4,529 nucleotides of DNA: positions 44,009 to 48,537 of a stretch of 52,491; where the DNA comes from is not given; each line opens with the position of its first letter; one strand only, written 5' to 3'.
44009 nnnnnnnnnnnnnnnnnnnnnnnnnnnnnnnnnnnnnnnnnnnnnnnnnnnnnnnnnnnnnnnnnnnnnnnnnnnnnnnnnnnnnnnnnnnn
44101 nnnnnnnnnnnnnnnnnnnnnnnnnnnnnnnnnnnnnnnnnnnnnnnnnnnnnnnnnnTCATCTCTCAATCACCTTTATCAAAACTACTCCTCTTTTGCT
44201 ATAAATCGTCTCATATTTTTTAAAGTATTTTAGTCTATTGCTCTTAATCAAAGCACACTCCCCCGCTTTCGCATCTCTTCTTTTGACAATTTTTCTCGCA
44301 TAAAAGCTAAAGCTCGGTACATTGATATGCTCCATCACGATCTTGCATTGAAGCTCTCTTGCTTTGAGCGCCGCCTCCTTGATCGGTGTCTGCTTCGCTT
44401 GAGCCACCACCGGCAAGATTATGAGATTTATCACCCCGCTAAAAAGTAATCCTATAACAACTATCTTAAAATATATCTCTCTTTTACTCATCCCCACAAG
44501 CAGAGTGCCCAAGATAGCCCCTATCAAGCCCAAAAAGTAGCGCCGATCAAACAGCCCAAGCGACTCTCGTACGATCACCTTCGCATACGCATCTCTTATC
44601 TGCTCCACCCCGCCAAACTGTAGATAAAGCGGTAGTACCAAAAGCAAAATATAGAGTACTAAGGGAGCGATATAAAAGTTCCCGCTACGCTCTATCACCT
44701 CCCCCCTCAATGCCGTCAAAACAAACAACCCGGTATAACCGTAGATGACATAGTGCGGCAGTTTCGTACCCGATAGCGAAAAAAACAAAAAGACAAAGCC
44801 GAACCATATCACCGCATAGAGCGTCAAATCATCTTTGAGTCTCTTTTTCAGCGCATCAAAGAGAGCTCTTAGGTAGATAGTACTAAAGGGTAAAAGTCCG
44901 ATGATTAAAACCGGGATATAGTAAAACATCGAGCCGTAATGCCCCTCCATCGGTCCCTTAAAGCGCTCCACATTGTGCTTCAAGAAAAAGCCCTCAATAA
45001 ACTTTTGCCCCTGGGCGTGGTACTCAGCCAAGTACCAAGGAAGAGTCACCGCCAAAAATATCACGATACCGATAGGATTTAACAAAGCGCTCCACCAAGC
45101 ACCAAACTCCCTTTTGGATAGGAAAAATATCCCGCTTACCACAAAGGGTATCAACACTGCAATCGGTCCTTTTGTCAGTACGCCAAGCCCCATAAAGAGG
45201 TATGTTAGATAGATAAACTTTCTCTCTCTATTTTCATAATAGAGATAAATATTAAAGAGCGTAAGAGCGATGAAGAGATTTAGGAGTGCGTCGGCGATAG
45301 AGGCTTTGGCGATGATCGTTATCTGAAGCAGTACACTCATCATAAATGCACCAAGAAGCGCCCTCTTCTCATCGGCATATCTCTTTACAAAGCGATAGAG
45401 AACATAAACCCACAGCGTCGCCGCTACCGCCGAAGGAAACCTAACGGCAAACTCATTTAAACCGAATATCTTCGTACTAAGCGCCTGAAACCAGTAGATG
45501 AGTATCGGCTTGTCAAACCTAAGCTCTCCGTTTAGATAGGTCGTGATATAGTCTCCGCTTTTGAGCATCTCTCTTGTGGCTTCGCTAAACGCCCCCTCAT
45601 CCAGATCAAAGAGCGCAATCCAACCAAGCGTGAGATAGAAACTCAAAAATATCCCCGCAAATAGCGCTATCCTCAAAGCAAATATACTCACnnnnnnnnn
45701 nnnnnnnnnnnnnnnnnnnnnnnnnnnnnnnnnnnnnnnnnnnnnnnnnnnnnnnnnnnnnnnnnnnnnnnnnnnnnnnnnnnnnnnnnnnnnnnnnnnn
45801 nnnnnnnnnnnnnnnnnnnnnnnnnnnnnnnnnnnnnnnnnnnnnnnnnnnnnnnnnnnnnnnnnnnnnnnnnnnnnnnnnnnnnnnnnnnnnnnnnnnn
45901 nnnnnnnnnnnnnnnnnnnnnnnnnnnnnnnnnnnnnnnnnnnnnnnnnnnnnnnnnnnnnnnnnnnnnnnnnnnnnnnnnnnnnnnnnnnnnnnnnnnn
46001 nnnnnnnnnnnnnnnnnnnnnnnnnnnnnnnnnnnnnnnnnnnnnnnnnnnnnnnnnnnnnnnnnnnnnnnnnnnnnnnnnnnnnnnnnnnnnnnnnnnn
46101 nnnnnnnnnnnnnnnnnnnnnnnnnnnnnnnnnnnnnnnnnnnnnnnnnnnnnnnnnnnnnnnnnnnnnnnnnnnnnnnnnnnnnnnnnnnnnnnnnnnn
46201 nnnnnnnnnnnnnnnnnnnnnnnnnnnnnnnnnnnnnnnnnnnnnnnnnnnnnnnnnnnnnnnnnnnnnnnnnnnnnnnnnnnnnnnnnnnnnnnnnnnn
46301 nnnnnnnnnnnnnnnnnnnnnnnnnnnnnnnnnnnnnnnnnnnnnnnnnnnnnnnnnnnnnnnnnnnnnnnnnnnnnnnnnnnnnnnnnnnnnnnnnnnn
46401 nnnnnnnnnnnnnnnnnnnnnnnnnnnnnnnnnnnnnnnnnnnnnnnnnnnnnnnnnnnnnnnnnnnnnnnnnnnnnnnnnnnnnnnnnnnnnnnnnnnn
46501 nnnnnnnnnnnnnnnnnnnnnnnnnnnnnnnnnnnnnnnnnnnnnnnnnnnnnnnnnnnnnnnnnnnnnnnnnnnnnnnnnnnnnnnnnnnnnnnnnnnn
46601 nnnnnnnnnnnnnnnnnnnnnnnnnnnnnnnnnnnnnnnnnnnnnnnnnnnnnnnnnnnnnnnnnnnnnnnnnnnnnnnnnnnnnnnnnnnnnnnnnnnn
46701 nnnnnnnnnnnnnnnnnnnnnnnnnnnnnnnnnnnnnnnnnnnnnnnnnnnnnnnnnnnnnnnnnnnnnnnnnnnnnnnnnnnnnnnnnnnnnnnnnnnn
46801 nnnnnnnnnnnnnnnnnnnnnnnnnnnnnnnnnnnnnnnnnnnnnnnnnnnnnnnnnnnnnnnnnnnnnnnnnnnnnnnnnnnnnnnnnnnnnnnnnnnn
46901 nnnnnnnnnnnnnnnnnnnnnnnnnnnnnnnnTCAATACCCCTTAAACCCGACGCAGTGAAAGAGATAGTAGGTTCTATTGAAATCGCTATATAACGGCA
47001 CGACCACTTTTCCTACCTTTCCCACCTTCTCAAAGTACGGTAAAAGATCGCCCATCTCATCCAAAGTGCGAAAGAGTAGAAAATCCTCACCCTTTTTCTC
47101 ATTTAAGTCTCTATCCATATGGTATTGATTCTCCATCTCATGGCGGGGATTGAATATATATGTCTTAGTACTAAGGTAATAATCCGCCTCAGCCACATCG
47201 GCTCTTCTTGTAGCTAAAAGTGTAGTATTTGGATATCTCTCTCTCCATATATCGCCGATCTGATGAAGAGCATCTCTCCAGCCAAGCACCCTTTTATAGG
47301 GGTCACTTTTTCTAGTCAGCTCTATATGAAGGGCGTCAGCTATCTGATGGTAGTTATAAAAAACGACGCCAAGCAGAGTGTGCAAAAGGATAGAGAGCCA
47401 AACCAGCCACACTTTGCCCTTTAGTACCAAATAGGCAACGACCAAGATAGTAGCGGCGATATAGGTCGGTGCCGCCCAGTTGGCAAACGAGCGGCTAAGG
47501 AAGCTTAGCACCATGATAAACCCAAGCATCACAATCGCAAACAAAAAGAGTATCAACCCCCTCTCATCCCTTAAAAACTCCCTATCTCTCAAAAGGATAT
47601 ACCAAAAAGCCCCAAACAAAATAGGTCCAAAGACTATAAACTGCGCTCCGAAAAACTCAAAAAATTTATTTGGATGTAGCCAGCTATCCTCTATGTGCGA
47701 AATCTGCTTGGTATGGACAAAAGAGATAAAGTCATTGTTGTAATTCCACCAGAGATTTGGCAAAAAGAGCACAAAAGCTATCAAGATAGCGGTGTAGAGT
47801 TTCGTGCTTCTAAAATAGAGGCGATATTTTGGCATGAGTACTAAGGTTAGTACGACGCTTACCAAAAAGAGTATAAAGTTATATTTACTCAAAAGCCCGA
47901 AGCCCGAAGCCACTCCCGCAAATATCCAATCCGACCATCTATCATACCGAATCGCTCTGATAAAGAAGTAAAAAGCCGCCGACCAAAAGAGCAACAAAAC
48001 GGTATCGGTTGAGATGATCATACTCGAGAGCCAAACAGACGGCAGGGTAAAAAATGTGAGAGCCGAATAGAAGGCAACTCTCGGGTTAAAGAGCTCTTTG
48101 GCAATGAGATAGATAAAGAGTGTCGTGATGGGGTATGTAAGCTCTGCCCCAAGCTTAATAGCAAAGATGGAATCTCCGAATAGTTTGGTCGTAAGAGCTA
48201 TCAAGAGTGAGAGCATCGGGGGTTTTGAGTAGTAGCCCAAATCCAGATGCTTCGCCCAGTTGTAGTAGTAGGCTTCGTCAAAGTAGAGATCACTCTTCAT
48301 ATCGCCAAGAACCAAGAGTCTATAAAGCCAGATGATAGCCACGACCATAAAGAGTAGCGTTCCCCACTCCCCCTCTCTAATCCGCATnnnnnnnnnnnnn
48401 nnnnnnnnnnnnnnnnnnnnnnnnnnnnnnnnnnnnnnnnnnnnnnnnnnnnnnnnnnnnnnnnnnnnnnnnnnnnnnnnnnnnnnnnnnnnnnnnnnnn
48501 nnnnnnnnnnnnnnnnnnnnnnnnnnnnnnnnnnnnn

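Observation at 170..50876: Hyper-abundant 10-bp palindrome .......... scattered through genes and intergenic regions (DNA-uptake-sequence-like word)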

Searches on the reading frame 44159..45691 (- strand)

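Call 7: search_protein_families(library=pfam, proteins=[window:44159-45691:-])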
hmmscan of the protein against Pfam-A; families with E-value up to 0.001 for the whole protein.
window:44159-45691:- (510 aa): 1 family
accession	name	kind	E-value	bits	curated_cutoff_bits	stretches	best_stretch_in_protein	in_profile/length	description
PF13231.12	PMT_2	-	9.6e-24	84.8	26.1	1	60-219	1-157/160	Dolichyl-phosphate-mannose-protein mannosyltransferase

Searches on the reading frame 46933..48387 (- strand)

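Call 7: search_protein_families(library=pfam, proteins=[window:46933-48387:-])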
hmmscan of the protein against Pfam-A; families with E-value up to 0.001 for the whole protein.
window:46933-48387:- (484 aa): 2 families
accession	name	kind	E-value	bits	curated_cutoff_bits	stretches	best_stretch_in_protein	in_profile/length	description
PF13231.12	PMT_2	-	2.8e-35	122.3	26.1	1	54-214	1-160/160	Dolichyl-phosphate-mannose-protein mannosyltransferase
PF02366.24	PMT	-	2.3e-09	37.6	22.7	1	42-216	46-235/245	Dolichyl-phosphate-mannose-protein mannosyltransferase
